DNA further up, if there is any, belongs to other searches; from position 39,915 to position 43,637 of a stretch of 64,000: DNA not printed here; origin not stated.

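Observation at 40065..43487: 1140-aa secreted PKD + beta-helix + GH5-like glycosidase in an organism with otherwise minimal metabolism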

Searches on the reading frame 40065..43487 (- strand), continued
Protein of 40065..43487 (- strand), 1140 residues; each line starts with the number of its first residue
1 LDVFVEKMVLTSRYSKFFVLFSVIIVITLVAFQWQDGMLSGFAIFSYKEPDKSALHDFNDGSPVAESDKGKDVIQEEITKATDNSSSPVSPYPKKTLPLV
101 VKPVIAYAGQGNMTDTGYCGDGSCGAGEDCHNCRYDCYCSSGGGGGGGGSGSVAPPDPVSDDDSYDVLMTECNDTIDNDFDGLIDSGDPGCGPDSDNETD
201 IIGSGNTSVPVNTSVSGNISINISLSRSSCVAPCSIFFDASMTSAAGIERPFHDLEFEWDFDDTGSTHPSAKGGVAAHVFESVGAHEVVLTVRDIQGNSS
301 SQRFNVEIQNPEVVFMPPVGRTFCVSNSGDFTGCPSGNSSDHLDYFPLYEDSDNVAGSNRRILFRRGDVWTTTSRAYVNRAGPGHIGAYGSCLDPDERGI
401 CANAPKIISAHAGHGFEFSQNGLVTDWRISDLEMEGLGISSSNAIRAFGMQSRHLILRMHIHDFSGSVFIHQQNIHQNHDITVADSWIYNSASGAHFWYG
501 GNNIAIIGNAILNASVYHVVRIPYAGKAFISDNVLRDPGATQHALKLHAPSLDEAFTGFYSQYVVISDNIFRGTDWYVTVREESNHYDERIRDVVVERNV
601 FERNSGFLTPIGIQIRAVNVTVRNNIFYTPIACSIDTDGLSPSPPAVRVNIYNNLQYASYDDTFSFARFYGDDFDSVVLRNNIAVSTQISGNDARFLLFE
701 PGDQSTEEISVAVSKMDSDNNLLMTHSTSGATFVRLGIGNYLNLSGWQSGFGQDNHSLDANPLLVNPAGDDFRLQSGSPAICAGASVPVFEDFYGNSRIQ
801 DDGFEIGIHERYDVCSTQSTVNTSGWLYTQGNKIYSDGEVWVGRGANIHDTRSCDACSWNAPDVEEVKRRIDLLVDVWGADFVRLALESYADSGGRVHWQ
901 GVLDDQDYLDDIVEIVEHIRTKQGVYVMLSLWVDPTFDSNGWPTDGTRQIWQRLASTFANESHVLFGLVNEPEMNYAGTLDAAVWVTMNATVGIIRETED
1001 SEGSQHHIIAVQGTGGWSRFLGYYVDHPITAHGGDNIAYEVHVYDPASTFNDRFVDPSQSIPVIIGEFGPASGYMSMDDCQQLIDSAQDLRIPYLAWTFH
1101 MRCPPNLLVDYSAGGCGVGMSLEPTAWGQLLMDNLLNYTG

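Call 46: search_protein_representatives(protein=P0001)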
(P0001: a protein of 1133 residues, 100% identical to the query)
Query: 1133 residues. Proteins with E-value up to 0.001 (for the whole library): 3429; up to 1e-10: 1666; up to 1e-30: 637. The best 150 are listed.
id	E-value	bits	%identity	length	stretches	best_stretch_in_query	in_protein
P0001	0.0e+00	2660.8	100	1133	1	1-1133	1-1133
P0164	9.0e-131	454.3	61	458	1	811-1128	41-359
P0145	2.7e-130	452.7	63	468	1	811-1127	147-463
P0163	8.0e-128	444.5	59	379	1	816-1130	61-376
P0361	4.8e-126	438.6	58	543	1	813-1131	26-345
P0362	9.0e-126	437.7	61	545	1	817-1128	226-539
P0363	1.7e-117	410.3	60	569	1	816-1128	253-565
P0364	3.1e-115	402.8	57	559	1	810-1129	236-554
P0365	7.2e-112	391.7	57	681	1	809-1128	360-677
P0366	3.7e-111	389.3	35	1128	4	211-687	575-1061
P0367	2.9e-110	386.3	58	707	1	817-1130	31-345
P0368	8.8e-110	384.8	58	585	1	815-1128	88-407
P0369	1.3e-108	380.9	59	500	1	812-1127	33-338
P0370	1.7e-108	380.5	55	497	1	813-1127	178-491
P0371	5.6e-108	378.8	55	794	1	809-1128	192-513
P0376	4.0e-101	356.1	56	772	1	815-1124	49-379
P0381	2.0e-96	340.5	55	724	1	816-1130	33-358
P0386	1.5e-95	337.6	50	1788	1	811-1128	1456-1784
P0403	2.4e-86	307.1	55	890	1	816-1129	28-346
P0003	1.2e-85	304.9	33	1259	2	223-792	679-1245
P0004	2.4e-81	290.6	37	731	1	209-804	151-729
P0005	1.2e-74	268.4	37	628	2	199-680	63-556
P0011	3.8e-65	236.9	34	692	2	209-628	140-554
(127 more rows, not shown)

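Call 47: search_protein_families(library=pfam, proteins=[P0386, P0365, P0371, P0367, P0403, P0381, P0376, P0363, P0362, P0361], max_evalue=0.001)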
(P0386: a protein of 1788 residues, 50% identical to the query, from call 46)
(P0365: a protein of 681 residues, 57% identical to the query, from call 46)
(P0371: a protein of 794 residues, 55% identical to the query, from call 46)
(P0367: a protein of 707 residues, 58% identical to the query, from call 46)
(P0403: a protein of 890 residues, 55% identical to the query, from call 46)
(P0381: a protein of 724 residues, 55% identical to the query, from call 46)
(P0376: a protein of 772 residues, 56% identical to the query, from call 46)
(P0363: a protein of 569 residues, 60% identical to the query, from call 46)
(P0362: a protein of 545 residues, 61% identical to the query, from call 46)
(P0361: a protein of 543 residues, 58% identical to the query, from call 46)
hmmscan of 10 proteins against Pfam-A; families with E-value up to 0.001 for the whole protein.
P0386 (1788 aa): 7 families
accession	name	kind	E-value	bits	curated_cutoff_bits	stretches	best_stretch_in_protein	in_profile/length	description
PF24681.1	Kelch_KLHDC2_KLHL20_DRC7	-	6.9e-28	97.9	50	2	444-597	37-192/221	KLHDC2/KLHL20/DRC7 Kelch-repeats domain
PF13415.12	Kelch_3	-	9.1e-25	86.7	22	0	419-465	4-48/48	Galactose oxidase, central domain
PF24981.1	Beta-prop_ATRN-LZTR1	-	1.1e-21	77.8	50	2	339-530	23-222/289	Attractin/LZTR1 beta-propeller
PF00150.24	Cellulase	-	3.3e-18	66.6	23.5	1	1510-1750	22-270/272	Cellulase (glycosyl hydrolase family 5)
PF13418.12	Kelch_4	-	3.6e-09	36.9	21.6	0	355-396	2-44/49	Galactose oxidase, central domain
PF02412.23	TSP_3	-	2.3e-07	30.8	25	1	1332-1369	2-36/36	Thrombospondin type 3 repeat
PF04151.21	PPC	-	1.4e-06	29.5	25.9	1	1213-1285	1-68/70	Bacterial pre-peptidase C-terminal domain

P0365 (681 aa): 1 family
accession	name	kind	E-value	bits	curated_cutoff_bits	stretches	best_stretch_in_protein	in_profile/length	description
PF00150.24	Cellulase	-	1.3e-19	71.2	23.5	1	417-641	25-268/272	Cellulase (glycosyl hydrolase family 5)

P0371 (794 aa): 3 families
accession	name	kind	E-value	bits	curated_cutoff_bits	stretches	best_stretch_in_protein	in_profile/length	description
PF00150.24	Cellulase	-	8.1e-15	55.5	23.5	1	249-477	27-268/272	Cellulase (glycosyl hydrolase family 5)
PF07679.22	I-set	-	6.7e-07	29.7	23.7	0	38-73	3-38/90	Immunoglobulin I-set domain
PF00801.26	PKD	-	3.8e-05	24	23.5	1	520-596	3-80/80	PKD domain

P0367 (707 aa): 3 families
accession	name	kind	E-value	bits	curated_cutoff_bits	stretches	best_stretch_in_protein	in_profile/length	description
PF00150.24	Cellulase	-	6.3e-17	62.4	23.5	1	51-309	5-270/272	Cellulase (glycosyl hydrolase family 5)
PF13860.13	FlgD_ig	-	2e-08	34.5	27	1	637-695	18-77/79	FlgD Ig-like domain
PF18962.6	Por_Secre_tail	-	3.2e-07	31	27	1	623-703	2-73/75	Secretion system C-terminal sorting domain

P0403 (890 aa): 2 families
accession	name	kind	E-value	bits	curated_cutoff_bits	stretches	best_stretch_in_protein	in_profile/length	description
PF00150.24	Cellulase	-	7.6e-19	68.7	23.5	1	79-317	26-270/272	Cellulase (glycosyl hydrolase family 5)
PF02368.24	Big_2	-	4.8e-16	58.9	22.8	1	606-675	2-73/79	Bacterial Ig-like domain (group 2)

P0381 (724 aa): 1 family
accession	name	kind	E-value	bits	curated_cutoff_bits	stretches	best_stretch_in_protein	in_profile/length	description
PF00150.24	Cellulase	-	2.7e-16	60.3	23.5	1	65-321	9-269/272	Cellulase (glycosyl hydrolase family 5)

P0376 (772 aa): 2 families
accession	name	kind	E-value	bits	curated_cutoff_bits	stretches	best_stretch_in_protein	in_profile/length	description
PF00150.24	Cellulase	-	6.3e-23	82.1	23.5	1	78-343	12-269/272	Cellulase (glycosyl hydrolase family 5)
PF13204.13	Apiosidase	-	1.4e-08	35.2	26.5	1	95-268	38-205/320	Apiosidase-like, catalytic domain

P0363 (569 aa): 1 family
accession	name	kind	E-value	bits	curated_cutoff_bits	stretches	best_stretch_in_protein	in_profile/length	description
PF00150.24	Cellulase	-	1.2e-21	77.9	23.5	1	299-529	23-268/272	Cellulase (glycosyl hydrolase family 5)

P0362 (545 aa): 1 family
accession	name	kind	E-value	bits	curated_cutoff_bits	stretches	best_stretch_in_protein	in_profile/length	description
PF00150.24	Cellulase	-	3.5e-18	66.5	23.5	1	274-503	26-268/272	Cellulase (glycosyl hydrolase family 5)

P0361 (543 aa): 1 family
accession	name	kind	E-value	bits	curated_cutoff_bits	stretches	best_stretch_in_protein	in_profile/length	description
PF00150.24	Cellulase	-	2.3e-19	70.4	23.5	1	64-306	16-268/272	Cellulase (glycosyl hydrolase family 5)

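Call 72: find_encoding_contigs(protein=P0095, flank=7000, max_places=1)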
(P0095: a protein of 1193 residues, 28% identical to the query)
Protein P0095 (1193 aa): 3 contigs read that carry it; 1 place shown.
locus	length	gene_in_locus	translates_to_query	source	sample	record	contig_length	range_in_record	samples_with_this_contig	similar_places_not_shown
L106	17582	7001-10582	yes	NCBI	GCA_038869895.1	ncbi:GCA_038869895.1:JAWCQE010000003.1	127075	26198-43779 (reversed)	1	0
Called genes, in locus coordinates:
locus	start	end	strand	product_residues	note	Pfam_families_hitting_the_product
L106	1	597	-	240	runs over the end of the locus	PF10584:Proteasome_A_N, PF00227:Proteasome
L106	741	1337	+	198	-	PF03876:SHS2_Rpb7-N, PF00575:S1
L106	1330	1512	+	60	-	-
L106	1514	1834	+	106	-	PF01282:Ribosomal_S24e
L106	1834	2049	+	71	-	PF01599:Ribosomal_S27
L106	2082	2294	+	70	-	-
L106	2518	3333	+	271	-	PF02616:SMC_ScpA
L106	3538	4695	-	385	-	PF00152:tRNA-synt_2 (weak), PF13393:tRNA-synt_His, PF01409:tRNA-synt_2d, PF00587:tRNA-synt_2b (weak), PF03129:HGTP_anticodon (weak)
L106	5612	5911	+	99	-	PF01248:Ribosomal_L7Ae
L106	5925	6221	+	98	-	-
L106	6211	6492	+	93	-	PF01200:Ribosomal_S28e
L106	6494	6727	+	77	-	-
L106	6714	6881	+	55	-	PF01246:Ribosomal_L24e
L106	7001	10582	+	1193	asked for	PF00801:PKD (faint), PF18911:PKD_4, PF13385:Laminin_G_3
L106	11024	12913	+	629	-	PF02518:HATPase_c, PF00204:DNA_gyraseB, PF01751:Toprim, PF00986:DNA_gyraseB_C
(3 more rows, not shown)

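Call 73: find_encoding_contigs(protein=P0005, flank=7000, max_places=1)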
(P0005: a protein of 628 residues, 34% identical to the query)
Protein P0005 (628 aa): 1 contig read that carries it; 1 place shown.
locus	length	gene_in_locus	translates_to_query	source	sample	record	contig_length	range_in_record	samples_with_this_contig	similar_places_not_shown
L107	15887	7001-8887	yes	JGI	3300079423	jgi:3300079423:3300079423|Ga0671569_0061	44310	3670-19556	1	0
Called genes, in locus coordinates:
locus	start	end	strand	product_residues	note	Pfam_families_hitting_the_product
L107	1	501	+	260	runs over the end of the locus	PF28040:DUF8367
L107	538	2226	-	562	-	PF08450:SGL (faint), PF01436:NHL (faint), PF06739:SBBP (faint)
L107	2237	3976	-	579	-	PF00654:Voltage_CLC, PF00571:CBS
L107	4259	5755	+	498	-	PF08448:PAS_4 (faint), PF00989:PAS, PF08447:PAS_3 (faint), PF13426:PAS_9, PF00512:HisKA, PF02518:HATPase_c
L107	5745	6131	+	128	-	PF00072:Response_reg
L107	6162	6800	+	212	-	-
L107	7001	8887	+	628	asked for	PF00801:PKD, PF18911:PKD_4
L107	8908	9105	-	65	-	-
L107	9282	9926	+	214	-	PF00440:TetR_N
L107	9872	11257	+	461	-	PF02321:OEP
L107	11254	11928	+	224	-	PF25967:RND-MFP_C, PF25975:CzcB_C (weak), PF25989:YknX_C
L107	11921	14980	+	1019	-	PF00873:ACR_tran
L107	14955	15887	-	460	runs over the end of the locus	PF02321:OEP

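Call 74: find_encoding_contigs(protein=P0020, flank=7000, max_places=1)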
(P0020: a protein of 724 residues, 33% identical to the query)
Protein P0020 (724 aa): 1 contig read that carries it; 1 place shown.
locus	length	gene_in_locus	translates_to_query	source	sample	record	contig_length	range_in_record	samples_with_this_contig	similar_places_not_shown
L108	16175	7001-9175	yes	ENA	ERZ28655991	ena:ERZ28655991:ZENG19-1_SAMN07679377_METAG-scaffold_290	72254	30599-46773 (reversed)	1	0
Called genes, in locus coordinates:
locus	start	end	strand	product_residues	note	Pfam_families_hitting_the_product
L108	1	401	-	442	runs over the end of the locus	PF01943:Polysacc_synt, PF13440:Polysacc_synt_3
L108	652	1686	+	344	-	PF00535:Glycos_transf_2, PF13641:Glyco_tranf_2_3 (weak)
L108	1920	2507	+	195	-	PF00132:Hexapep, PF14602:Hexapep_2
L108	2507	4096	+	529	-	PF00501:AMP-binding, PF13193:AMP-binding_C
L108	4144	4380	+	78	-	-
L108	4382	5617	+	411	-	PF00278:Orn_DAP_Arg_deC, PF02784:Orn_Arg_deC_N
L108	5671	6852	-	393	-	-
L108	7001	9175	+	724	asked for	PF00801:PKD (weak), PF18911:PKD_4 (weak)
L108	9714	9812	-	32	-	-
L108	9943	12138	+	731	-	PF00801:PKD (weak), PF18911:PKD_4 (weak)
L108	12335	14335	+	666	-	PF01757:Acyl_transf_3, PF19040:SGNH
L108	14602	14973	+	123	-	PF01757:Acyl_transf_3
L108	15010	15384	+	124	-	-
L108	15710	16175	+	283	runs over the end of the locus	PF00535:Glycos_transf_2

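Call 75: find_encoding_contigs(protein=P0011, flank=7000, max_places=1)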
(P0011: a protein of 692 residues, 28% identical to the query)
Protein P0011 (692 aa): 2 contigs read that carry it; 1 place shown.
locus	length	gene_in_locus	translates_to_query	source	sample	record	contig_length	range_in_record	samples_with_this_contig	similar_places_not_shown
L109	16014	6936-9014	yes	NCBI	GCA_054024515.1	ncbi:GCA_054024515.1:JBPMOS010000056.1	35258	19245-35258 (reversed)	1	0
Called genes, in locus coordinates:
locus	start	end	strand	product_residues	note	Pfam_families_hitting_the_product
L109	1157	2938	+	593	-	PF00082:Peptidase_S8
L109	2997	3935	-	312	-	PF03747:ADP_ribosyl_GH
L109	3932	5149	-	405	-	PF00817:IMS, PF11798:IMS_HHH (weak), PF11799:IMS_C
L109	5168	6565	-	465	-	PF07602:DUF1565, PF22842:Pel9A-like_beta_helix (faint)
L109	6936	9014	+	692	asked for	PF05345:He_PIG, PF00801:PKD, PF18911:PKD_4, PF13229:Beta_helix (faint)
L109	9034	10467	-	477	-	PF01225:Mur_ligase, PF08245:Mur_ligase_M, PF02875:Mur_ligase_C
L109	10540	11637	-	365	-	PF03033:Glyco_transf_28, PF04101:Glyco_tran_28_C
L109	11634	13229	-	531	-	PF01098:FTSW_RODA_SPOVE, PF01476:LysM (weak)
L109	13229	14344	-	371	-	PF00953:Glycos_transf_4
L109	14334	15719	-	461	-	PF08245:Mur_ligase_M, PF02875:Mur_ligase_C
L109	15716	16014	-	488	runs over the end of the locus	PF01225:Mur_ligase (weak), PF08245:Mur_ligase_M, PF02875:Mur_ligase_C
